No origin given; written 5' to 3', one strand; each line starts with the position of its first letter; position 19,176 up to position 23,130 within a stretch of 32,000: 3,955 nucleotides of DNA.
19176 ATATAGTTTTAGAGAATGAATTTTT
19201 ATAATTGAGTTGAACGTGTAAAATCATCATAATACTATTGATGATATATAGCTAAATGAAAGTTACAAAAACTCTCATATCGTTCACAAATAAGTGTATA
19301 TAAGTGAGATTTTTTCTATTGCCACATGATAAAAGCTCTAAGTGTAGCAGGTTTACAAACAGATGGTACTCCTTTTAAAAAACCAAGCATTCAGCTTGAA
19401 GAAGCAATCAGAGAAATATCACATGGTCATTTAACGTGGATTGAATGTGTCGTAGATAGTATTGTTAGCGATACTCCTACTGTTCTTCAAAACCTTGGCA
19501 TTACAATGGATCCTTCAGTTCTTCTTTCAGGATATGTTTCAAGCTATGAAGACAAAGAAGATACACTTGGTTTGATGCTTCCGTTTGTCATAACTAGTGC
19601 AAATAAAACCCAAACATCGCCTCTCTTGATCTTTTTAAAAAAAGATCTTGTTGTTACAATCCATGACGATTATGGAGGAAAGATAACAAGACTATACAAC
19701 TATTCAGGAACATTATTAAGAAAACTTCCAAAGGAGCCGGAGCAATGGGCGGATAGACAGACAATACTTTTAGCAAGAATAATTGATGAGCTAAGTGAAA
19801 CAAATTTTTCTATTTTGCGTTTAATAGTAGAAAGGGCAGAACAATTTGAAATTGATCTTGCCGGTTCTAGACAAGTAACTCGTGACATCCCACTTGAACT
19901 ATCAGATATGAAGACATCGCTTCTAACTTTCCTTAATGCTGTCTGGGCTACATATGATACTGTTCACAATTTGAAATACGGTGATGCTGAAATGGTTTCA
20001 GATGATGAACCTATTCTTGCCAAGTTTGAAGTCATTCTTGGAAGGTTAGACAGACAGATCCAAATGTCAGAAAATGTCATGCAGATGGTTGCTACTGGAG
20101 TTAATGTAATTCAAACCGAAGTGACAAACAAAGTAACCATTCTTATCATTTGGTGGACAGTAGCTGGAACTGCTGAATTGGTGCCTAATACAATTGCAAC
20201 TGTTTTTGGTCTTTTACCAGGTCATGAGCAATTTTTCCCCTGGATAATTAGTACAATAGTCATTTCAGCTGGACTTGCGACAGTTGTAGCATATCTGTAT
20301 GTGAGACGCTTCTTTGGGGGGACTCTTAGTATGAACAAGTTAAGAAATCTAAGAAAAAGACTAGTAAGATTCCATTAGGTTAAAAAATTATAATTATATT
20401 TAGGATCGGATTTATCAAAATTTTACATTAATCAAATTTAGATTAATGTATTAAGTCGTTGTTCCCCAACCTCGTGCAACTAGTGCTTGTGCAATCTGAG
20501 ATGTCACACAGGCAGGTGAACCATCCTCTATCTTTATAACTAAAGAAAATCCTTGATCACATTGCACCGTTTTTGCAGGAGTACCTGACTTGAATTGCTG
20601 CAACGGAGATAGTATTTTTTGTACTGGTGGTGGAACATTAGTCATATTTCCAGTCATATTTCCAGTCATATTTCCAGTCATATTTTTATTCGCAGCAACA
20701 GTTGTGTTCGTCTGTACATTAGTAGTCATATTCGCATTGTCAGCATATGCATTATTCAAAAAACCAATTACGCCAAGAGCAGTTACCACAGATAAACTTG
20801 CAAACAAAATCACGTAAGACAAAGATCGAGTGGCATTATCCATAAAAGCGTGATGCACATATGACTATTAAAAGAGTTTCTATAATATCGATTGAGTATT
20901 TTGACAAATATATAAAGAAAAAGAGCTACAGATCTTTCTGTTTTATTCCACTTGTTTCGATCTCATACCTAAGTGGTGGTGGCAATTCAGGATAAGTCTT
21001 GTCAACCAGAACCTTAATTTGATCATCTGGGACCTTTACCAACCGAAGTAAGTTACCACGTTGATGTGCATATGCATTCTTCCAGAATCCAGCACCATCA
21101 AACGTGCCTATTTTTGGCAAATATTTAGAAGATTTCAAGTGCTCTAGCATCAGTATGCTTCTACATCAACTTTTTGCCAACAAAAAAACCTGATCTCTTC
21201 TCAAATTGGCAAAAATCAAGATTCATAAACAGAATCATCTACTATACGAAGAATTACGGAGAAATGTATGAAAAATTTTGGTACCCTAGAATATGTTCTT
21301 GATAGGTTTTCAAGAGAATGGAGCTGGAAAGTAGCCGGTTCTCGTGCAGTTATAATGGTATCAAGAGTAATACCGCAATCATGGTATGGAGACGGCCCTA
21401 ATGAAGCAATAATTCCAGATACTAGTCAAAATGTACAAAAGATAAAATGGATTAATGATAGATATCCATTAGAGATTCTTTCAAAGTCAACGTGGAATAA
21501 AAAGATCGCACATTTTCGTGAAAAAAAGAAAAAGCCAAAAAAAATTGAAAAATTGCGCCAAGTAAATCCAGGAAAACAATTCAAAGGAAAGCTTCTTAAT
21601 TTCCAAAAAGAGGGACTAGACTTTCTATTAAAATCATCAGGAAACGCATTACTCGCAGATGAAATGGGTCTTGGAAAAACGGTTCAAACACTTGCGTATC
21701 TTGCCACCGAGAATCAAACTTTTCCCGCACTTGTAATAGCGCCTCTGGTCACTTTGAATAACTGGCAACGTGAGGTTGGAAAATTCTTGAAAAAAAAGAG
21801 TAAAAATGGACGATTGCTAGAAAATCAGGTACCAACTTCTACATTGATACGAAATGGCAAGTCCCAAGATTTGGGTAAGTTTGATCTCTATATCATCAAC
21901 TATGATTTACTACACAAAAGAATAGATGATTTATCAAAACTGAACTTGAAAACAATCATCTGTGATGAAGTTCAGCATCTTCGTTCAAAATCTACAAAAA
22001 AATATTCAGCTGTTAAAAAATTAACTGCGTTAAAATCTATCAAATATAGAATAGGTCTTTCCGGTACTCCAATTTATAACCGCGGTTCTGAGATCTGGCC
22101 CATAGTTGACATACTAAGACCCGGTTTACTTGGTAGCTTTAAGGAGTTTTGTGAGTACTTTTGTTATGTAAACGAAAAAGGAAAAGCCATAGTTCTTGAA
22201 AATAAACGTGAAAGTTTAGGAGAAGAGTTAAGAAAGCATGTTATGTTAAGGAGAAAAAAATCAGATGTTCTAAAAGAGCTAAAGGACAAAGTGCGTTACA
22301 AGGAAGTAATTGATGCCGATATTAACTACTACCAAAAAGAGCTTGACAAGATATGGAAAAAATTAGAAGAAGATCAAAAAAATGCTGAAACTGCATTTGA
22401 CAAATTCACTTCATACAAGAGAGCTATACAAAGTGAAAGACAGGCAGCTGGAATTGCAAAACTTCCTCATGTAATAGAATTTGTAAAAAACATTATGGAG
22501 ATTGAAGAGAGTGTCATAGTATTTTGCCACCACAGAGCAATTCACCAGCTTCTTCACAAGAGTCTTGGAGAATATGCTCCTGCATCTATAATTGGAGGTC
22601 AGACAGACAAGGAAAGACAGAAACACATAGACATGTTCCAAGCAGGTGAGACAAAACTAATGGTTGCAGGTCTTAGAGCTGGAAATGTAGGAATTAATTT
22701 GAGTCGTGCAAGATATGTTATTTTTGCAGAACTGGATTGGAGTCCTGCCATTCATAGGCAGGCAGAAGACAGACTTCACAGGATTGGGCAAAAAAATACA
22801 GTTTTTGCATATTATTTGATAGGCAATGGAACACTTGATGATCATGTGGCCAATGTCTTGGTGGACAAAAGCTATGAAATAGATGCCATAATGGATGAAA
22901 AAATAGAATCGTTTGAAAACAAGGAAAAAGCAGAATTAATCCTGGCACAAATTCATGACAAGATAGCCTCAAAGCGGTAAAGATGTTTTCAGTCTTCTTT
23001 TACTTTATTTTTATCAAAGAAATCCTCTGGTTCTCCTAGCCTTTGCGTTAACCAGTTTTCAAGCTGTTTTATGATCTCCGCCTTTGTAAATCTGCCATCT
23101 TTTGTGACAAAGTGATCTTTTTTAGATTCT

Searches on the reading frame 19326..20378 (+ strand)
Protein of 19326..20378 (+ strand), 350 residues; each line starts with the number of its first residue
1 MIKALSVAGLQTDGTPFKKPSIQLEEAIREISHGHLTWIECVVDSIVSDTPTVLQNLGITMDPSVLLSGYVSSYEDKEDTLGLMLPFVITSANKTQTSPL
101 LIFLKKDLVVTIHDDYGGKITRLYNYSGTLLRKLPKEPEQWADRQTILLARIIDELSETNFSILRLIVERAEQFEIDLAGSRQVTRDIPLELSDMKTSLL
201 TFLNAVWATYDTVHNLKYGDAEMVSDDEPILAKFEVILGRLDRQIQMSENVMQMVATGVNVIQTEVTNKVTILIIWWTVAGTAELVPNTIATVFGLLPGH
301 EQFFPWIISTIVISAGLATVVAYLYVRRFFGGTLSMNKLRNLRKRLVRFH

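Call 41: search_protein_families(library=pfam, proteins=[window:19326-20378:+], max_evalue=0.001)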
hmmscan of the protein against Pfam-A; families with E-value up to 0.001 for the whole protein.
window:19326-20378:+ (350 aa): 1 family
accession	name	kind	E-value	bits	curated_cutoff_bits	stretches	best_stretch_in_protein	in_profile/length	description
PF01544.23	CorA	-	2.7e-16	60.2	27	1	36-328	4-292/292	CorA-like Mg2+ transporter protein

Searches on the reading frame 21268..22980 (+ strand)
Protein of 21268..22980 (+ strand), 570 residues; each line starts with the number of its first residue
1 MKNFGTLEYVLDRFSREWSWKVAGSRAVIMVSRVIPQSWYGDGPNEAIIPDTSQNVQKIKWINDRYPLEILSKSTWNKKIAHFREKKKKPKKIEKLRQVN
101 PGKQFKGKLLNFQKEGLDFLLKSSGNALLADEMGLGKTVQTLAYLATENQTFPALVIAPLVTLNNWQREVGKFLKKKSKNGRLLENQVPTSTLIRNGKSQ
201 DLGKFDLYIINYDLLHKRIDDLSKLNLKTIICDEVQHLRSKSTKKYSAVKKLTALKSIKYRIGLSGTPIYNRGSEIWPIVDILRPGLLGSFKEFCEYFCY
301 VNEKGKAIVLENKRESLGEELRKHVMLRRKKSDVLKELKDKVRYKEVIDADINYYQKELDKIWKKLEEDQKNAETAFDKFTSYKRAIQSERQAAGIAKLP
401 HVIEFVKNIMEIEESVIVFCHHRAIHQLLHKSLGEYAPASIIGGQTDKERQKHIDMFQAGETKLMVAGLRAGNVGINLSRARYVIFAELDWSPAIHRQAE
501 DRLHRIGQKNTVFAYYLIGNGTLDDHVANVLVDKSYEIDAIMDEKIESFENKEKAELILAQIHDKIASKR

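Call 41: search_protein_families(library=pfam, proteins=[window:21268-22980:+], max_evalue=0.001)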
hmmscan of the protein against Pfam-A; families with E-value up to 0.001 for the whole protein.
window:21268-22980:+ (570 aa): 3 families
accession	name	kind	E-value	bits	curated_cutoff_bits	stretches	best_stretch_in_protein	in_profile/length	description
PF00176.29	SNF2-rel_dom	-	5.1e-41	141.1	24.9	1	112-376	1-271/290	SNF2-related domain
PF00271.37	Helicase_C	-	4.9e-16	59.4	23.5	1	404-507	4-110/110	Helicase conserved C-terminal domain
PF00270.35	DEAD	-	1.5e-06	28.5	26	1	113-269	4-161/167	DEAD/DEAH box helicase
